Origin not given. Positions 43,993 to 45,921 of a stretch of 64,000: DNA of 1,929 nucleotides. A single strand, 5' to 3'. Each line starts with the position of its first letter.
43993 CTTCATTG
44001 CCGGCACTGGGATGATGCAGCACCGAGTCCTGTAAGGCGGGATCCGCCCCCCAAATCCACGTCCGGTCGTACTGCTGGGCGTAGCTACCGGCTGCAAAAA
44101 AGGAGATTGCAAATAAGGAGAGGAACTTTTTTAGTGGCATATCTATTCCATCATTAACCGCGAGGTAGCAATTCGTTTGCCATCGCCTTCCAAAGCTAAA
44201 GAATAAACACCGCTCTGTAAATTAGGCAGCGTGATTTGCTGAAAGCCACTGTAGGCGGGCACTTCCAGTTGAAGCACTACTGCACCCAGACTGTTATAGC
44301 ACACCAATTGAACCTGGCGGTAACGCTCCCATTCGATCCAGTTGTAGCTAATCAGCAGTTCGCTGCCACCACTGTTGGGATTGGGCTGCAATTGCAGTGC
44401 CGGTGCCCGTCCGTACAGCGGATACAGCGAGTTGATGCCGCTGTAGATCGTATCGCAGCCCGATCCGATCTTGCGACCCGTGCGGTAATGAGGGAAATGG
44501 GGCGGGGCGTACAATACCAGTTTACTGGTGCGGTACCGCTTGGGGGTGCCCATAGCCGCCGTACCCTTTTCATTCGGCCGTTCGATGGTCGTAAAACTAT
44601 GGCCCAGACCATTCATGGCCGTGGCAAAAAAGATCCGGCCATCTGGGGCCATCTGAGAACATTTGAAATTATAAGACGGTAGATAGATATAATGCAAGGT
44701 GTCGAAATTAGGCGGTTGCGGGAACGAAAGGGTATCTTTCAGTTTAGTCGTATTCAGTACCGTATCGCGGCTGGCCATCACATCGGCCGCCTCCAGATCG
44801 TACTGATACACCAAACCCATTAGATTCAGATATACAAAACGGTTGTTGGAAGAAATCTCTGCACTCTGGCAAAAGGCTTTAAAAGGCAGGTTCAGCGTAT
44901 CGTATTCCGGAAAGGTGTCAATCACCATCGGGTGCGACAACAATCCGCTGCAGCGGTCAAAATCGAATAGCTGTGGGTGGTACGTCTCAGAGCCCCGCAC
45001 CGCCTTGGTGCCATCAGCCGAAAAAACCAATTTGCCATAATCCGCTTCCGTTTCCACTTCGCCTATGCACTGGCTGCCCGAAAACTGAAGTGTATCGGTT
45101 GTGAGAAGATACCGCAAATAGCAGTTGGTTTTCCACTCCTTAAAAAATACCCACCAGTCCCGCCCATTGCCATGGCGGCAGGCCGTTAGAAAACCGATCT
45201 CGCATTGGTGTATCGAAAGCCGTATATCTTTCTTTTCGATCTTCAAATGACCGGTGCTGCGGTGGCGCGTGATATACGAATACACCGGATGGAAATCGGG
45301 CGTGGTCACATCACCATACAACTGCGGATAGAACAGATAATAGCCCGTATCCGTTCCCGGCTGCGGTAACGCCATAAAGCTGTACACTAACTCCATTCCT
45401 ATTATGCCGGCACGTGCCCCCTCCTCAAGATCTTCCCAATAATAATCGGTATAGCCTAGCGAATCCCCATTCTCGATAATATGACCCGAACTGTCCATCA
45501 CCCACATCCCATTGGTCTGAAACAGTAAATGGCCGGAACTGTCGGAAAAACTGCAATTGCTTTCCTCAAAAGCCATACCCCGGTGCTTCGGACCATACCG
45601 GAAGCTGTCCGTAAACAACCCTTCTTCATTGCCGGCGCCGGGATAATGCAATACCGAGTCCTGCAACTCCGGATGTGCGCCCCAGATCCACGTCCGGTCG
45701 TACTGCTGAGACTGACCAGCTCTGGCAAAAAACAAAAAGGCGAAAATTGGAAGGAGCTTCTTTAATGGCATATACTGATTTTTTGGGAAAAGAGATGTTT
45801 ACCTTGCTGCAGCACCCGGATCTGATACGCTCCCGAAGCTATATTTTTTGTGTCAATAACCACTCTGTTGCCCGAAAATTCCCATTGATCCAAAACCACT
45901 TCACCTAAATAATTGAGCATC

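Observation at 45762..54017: One T9SS cargo gene split by a single in-frame TAG: signal peptide on one ORF, sorting domain on the other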

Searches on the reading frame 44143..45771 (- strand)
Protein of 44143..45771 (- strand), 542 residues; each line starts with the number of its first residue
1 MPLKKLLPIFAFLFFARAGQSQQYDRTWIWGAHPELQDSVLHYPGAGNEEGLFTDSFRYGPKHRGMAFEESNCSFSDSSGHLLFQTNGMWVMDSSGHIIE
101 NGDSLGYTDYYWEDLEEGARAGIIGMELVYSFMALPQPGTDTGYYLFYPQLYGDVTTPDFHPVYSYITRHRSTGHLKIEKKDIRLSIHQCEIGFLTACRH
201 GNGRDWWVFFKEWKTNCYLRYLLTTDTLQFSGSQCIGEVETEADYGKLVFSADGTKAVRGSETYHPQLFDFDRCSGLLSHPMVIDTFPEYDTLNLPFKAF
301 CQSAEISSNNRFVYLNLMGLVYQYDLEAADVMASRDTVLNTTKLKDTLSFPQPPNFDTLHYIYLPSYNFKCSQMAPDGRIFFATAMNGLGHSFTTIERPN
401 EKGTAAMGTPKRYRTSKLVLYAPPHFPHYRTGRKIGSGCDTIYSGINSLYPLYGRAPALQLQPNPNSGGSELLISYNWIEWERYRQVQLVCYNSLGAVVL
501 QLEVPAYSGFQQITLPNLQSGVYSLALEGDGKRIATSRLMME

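Call 6: search_protein_families(library=pfam, proteins=[window:44146-45771:-], max_evalue=0.01)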
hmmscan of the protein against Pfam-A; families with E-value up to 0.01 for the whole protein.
window:44146-45771:- (542 aa): 1 family
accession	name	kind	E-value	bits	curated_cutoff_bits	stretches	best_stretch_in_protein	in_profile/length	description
PF18962.6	Por_Secre_tail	-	0.0003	21.5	27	1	463-535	3-70/75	Secretion system C-terminal sorting domain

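Call 7: search_protein_families(library=ncbifam, proteins=[window:44146-45771:-], max_evalue=0.01)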
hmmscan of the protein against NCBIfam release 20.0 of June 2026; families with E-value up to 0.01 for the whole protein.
window:44146-45771:- (542 aa): 1 family
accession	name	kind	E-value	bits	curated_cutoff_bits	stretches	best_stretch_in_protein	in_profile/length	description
TIGR04183.1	Por_Secre_tail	domain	0.0004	20.3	23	1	463-540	3-70/72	T9SS type A sorting domain-containing protein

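Call 48: find_encoding_contigs(protein=window:44143-45771:-, flank=10000, max_places=10)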
Protein window:44143-45771:- (542 aa): no gene with exactly this product is on record in the collection.
